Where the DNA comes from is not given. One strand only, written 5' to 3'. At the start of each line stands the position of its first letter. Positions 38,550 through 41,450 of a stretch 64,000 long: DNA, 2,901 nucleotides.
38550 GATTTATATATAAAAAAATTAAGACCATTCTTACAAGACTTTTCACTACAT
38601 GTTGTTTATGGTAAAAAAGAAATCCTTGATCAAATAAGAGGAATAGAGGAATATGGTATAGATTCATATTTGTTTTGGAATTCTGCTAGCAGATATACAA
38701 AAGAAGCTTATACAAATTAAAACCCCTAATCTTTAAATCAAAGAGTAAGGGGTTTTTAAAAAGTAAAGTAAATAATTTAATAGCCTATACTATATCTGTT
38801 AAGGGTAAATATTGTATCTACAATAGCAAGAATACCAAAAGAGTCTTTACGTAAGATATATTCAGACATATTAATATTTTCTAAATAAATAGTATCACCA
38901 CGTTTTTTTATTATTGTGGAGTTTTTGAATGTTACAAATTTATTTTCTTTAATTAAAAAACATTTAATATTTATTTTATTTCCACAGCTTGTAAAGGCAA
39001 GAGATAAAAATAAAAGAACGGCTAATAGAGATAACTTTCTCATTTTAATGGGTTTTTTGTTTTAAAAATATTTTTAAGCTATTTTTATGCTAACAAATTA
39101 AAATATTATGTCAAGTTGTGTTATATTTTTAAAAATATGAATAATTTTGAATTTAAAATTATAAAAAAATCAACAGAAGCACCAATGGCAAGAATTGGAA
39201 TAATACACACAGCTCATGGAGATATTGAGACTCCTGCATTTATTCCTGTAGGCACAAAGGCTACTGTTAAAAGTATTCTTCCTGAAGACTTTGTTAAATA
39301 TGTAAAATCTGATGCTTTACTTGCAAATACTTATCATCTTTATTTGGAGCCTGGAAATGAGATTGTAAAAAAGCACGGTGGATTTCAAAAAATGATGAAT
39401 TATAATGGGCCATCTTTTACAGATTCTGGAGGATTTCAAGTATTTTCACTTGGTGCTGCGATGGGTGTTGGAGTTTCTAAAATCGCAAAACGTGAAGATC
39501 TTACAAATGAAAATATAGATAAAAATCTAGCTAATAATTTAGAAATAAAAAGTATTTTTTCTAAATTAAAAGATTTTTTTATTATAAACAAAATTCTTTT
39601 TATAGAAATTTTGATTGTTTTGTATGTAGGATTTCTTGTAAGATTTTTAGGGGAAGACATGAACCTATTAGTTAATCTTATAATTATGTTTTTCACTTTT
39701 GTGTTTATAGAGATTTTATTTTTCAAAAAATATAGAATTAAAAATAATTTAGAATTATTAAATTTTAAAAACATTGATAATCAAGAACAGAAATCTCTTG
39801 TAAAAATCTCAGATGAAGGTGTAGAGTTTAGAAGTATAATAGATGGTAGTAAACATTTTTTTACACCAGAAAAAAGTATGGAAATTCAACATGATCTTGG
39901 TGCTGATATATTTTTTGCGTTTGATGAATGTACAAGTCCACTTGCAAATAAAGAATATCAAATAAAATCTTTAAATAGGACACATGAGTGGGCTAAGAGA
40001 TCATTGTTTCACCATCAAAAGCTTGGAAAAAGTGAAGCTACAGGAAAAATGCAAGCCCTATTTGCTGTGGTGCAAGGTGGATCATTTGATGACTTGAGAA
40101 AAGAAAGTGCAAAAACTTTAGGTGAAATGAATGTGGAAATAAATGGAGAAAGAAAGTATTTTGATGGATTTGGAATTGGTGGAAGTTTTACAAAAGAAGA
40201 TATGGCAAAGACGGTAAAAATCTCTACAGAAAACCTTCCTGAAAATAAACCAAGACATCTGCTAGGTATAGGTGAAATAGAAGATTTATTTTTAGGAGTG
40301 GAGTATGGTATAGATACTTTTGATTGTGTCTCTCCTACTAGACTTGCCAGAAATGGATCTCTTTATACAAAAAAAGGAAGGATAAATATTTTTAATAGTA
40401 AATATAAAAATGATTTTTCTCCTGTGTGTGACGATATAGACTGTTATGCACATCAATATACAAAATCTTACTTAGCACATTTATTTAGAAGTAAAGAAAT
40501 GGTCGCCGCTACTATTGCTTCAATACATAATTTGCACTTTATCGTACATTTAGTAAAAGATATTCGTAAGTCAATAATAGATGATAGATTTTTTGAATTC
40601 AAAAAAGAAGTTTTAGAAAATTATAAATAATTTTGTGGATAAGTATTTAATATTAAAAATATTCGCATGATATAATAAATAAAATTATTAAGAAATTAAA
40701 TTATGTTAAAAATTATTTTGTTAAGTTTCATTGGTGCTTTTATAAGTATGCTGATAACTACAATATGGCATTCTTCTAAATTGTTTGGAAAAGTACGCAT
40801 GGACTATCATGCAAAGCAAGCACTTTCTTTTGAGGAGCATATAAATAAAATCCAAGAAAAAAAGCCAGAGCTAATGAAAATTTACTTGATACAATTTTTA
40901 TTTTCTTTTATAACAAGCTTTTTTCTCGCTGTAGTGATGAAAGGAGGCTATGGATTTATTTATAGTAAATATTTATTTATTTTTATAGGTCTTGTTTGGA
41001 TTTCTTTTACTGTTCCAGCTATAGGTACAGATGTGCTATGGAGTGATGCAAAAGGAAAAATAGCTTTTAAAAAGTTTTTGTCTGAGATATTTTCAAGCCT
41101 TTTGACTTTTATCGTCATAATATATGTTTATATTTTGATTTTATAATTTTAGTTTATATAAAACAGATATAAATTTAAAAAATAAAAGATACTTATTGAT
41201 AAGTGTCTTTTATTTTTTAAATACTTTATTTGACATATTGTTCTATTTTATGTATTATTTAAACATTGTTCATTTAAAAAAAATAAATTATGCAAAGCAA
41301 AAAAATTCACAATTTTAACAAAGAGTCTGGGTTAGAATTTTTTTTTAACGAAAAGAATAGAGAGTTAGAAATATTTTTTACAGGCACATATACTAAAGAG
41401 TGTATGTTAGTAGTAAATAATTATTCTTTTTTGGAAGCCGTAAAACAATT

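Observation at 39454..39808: Roughly 125-aa hydrophobic insertion (two predicted TM helices) inside tRNA-guanine transglycosylase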

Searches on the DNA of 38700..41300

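Call 40: search_rna_families(source=window, start=38700, end=41300, threshold=evalue, max_evalue=1)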
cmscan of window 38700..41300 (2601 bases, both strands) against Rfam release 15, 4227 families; matches with E-value up to 1: 2.
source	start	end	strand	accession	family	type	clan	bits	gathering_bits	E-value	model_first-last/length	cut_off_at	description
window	39936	39993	+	RF00376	HIV_GSL3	Cis-reg;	-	23.7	42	0.3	1-84/84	no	HIV gag stem loop 3 (GSL3)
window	39002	39031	+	RF02925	6A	Gene; sRNA;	-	21.6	41.2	0.76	1-52/52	no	6A RNA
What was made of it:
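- On Intein or intron: No Rfam hit better than E = 0.3 (call 40).
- No Rfam intron or other RNA family is found across 38700-41300 (call 40).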

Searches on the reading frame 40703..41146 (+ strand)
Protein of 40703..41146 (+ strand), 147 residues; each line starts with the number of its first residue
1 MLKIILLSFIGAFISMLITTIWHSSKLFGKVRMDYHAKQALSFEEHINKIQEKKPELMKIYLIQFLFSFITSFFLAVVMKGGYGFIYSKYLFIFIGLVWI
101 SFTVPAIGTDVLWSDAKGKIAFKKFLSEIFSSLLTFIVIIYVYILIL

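Call 25: search_protein_families(library=pfam, proteins=[window:40703-41146:+], max_evalue=0.01)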
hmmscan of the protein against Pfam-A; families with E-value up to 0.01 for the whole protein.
window:40703-41146:+ (147 aa): 1 family
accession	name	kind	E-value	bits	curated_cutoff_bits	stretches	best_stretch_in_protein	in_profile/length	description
PF08570.15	DUF1761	-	1.6e-10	41.7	31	1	9-131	4-114/123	Protein of unknown function (DUF1761)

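Call 47: search_protein_families(library=ncbifam, proteins=[window:40703-41146:+], max_evalue=0.001)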
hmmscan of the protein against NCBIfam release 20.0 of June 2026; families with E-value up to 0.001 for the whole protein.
window:40703-41146:+ (147 aa): 0 families
